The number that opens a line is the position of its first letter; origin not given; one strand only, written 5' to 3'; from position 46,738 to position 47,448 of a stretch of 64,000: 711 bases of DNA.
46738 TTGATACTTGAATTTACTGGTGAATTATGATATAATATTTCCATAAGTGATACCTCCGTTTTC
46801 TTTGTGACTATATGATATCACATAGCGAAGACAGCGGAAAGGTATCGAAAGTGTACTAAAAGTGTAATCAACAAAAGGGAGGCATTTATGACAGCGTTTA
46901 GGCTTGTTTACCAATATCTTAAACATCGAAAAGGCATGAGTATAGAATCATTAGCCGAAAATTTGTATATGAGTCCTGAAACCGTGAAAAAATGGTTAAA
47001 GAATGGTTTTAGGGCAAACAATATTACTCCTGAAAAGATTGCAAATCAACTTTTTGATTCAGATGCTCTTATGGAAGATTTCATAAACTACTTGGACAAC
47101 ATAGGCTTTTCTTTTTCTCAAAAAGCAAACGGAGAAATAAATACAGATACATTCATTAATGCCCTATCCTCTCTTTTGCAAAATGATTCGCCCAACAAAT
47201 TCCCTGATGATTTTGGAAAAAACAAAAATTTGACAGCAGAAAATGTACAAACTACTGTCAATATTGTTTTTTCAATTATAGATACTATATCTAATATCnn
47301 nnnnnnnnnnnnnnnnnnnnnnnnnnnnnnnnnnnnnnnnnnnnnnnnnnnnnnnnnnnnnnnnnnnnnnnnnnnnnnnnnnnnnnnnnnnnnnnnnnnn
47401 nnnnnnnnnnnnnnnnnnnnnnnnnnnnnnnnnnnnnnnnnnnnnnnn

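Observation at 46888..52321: Orphan three-gene operon led by a 1283-aa HTH-fused giant protein: candidate undescribed system on the mobile element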

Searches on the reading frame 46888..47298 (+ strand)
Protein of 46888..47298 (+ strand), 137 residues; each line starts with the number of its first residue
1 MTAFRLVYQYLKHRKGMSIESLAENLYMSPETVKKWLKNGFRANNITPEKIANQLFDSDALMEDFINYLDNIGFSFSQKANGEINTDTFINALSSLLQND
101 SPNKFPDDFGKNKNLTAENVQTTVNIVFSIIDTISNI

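Call 97: search_solved_structures(query=A11, max_evalue=10)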
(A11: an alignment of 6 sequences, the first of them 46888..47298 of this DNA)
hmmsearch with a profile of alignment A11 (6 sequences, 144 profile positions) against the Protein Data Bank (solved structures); distinct sequences matched with E-value up to 10: 13.
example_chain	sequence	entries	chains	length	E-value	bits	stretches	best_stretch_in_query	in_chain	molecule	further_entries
6hlk_A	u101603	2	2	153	0.00026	24.2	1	15-61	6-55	Redirecting phage packaging protein C (RppC)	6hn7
7lwr_A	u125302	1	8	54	0.018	18.2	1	16-54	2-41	Terminase, small subunit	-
9fwv_D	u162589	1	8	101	0.14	15.3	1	72-136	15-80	Ribulose bisphosphate carboxylase small subunit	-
6hbc_D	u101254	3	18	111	0.18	15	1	72-136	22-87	Ribulose 1,5-bisphosphate carboxylase small subunit | Ribulose bisphosphate carboxylase small subunit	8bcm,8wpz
1rsc_M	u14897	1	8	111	0.18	15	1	72-136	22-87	RIBULOSE 1,5 BISPHOSPHATE CARBOXYLASE/OXYGENASE (SMALL CHAIN)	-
7lw0_A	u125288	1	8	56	0.46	13.6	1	18-43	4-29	Terminase small subunit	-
1nsh_A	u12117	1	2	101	0.52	13.5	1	73-121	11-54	Calgizzarin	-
7q47_A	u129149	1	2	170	0.56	13.4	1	30-80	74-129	Endolysin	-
1j9i_A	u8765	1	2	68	0.58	13.3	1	18-44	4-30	TERMINASE SMALL SUBUNIT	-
6hn7_B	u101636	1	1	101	0.97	12.6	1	17-43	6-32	Terminase small subunit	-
2luc_A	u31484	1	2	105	1.1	12.4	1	73-121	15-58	Protein S100-A11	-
8qnl_A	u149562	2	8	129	1.3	12.2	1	11-47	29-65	Antitoxin Xre/MbcA/ParS-like toxin-binding domain-containing protein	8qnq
7lxs_A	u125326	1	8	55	1.9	11.6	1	18-45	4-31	Terminase, small subunit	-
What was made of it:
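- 46888..47298 (+): A head, residues 1-137: small helix-turn-helix (about residues 9-45) plus a helical linker. This is the variable part of the protein. Head profile against PDB matches RppC/small-terminase HTHs, E 2.6e-4 (call 97).
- On XRE-family HTH (Pfam HTH_3) for the A head: A head profile against PDB instead best matches RppC/small-terminase HTHs at E 2.6e-4 (call 97).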
